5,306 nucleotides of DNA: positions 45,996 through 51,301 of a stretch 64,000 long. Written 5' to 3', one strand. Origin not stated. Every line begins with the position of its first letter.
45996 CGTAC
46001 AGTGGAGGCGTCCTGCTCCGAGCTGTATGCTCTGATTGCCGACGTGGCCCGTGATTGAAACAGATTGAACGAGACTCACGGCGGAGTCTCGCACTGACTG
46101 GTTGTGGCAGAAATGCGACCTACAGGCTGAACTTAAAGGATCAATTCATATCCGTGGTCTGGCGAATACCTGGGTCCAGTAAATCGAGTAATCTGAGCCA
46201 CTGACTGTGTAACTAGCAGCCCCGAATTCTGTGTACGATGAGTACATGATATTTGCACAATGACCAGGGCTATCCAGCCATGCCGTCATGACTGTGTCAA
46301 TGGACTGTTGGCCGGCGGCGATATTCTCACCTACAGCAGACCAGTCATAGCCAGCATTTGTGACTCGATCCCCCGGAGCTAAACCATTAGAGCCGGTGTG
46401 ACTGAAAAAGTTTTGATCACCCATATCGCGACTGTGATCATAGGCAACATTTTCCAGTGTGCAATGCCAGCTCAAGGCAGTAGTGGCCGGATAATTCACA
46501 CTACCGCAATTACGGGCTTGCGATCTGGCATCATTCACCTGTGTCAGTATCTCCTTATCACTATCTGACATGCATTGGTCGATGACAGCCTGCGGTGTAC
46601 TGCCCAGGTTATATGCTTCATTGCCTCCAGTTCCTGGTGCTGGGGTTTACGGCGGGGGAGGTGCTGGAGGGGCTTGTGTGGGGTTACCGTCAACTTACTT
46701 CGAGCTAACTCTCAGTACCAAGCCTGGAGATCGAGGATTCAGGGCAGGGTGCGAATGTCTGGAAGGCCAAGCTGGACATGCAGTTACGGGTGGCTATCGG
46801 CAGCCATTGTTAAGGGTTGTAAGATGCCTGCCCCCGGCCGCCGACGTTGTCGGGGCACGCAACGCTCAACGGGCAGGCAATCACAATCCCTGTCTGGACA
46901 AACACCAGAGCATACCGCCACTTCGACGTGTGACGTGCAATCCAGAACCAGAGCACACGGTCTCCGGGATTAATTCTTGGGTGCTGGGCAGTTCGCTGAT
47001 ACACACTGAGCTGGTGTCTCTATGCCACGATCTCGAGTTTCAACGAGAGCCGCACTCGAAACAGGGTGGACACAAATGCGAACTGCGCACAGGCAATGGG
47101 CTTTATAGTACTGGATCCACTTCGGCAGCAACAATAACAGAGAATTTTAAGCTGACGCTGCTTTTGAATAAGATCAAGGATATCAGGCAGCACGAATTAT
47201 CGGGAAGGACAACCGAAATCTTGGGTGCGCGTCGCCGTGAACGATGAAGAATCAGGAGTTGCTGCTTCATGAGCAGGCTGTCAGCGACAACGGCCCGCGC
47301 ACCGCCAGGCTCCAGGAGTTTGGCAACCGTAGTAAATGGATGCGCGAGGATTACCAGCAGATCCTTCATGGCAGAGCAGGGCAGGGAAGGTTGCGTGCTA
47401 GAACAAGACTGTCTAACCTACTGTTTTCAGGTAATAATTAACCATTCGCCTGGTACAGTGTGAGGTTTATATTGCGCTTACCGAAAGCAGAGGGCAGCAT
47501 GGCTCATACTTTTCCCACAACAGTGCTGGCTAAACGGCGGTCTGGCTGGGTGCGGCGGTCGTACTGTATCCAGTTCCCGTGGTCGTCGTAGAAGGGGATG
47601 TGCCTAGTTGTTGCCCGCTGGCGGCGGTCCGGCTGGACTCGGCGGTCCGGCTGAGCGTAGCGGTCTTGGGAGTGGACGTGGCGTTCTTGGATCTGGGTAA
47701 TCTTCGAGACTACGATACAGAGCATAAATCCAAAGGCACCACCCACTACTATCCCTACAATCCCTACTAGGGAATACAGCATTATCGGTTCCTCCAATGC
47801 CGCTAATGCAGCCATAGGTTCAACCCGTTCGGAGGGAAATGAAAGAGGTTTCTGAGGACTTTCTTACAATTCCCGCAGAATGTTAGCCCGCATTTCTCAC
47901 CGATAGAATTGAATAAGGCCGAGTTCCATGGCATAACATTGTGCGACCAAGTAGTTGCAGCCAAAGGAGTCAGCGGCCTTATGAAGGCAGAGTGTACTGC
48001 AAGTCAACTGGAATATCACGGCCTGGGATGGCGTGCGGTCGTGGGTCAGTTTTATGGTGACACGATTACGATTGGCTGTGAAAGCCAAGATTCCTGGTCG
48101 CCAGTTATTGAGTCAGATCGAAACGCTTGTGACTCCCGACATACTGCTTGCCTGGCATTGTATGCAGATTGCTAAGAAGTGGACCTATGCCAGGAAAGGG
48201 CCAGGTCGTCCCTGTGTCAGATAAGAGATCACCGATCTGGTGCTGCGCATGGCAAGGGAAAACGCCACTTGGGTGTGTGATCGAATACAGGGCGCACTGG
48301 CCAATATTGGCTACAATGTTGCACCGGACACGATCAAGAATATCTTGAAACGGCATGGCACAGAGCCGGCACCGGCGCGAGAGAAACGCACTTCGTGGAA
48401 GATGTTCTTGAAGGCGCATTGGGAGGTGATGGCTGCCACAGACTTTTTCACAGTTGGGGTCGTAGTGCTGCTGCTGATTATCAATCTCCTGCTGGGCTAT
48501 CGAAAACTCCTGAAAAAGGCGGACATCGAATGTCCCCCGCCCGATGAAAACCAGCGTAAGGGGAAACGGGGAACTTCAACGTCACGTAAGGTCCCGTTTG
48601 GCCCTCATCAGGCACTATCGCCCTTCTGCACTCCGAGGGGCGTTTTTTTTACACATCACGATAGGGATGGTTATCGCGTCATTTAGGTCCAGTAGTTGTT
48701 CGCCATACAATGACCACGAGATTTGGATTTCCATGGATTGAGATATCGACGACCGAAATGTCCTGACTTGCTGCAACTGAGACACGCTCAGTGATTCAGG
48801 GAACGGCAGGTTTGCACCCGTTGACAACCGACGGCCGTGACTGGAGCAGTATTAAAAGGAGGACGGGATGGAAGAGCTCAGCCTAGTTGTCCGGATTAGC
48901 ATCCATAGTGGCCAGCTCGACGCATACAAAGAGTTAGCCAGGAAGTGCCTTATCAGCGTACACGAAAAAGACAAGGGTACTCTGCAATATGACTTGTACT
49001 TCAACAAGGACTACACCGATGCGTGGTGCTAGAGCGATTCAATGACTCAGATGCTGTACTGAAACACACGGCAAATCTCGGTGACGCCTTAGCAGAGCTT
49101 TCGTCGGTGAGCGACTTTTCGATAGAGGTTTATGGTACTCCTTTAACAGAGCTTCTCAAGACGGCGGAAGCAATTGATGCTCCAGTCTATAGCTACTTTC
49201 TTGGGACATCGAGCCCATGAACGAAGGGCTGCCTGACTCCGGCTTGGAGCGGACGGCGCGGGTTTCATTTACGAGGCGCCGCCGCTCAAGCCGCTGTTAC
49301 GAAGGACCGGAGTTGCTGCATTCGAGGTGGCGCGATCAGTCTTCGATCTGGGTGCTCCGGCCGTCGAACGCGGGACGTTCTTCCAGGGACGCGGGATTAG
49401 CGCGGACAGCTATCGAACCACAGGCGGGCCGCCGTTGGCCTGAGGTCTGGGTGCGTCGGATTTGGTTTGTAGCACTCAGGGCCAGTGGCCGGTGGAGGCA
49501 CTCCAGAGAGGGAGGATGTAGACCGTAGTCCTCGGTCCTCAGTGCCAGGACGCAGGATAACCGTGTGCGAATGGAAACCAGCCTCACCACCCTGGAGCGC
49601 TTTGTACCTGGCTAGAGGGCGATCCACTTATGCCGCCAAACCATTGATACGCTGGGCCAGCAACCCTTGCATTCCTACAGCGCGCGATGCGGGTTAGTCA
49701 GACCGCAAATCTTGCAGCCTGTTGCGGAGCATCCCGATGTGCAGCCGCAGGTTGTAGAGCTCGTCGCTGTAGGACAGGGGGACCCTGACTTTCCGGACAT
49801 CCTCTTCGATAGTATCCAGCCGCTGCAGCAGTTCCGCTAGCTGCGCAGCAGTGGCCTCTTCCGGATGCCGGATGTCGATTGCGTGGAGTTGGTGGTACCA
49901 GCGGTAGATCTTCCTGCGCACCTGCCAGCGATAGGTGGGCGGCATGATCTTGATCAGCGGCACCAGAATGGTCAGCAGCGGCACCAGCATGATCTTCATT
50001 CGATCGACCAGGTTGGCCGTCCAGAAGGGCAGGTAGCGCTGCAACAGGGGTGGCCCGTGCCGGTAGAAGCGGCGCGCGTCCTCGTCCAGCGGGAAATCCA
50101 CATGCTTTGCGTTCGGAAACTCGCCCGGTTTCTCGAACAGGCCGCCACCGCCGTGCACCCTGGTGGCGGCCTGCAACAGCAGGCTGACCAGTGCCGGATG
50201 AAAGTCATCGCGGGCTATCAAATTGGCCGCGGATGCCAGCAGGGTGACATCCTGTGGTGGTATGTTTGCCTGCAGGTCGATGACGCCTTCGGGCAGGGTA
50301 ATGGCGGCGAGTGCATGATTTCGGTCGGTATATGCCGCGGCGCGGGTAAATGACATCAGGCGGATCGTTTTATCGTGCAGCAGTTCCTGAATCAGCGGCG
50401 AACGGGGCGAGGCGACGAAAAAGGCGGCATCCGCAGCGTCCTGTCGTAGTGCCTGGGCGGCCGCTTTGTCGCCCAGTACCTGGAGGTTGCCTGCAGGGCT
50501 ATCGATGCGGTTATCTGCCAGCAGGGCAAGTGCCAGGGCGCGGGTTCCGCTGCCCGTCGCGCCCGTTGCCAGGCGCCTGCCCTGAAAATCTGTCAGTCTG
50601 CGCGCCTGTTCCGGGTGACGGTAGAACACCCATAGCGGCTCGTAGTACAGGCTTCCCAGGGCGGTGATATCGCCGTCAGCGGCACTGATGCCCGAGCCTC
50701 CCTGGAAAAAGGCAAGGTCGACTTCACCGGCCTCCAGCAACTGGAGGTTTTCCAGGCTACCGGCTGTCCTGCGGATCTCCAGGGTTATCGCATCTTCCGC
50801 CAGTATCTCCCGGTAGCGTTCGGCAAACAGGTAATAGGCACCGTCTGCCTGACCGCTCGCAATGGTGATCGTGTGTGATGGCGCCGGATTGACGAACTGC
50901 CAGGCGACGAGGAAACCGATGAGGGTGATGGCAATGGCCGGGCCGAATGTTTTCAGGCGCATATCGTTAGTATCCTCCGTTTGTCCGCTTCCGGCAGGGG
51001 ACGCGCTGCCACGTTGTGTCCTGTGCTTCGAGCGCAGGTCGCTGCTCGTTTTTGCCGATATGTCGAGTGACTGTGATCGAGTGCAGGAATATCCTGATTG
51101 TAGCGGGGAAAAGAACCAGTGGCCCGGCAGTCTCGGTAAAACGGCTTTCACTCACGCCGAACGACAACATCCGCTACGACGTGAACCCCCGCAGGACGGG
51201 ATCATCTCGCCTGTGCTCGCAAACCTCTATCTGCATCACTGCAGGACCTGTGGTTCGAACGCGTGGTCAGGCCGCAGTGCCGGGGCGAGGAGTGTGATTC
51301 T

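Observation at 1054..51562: Four direct copies of a tRNA-Met 3' half with its terminator cut the window into island-like segments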

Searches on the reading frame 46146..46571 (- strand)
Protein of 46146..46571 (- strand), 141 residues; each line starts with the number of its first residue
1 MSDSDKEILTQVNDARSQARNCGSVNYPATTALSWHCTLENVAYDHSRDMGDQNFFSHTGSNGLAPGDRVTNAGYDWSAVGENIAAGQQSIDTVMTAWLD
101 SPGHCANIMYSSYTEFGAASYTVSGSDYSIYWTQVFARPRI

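Call 24: search_protein_families(library=pfam, proteins=[window:46146-46571:-], max_evalue=0.01)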
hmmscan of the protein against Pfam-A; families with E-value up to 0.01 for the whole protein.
window:46146-46571:- (141 aa): 1 family
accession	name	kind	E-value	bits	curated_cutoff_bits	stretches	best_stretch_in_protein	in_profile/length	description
PF00188.32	CAP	-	2.4e-21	77.2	21.1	1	11-136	3-117/117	Cysteine-rich secretory protein family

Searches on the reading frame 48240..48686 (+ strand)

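Call 24: search_protein_families(library=pfam, proteins=[window:48240-48686:+], max_evalue=0.01)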
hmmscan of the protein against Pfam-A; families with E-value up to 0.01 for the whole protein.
window:48240-48686:+ (148 aa): 1 family
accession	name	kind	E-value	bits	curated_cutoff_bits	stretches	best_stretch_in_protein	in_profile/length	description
PF01498.24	HTH_Tnp_Tc3_2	-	0.008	16.9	31.5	0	2-49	5-52/72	Transposase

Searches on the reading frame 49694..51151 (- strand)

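Call 12: search_protein_families(library=pfam, proteins=[window:49694-51151:-], max_evalue=0.01)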
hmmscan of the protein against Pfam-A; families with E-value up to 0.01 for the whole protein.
window:49694-51151:- (485 aa): 4 families
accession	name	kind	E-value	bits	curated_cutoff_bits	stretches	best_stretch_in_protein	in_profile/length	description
PF16868.10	NMT1_3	-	1.8e-21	77.4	27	1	97-327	1-245/289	NMT1-like family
PF09084.16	NMT1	-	2.5e-08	34.5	20.5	1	118-245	17-146/216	NMT1/THI5 like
PF12974.12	Phosphonate-bd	-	1.1e-06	28.6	27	1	133-253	40-170/242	ABC transporter, phosphonate, periplasmic substrate-binding protein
PF12727.12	PBP_like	-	0.0033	17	27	0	177-246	76-151/193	PBP superfamily domain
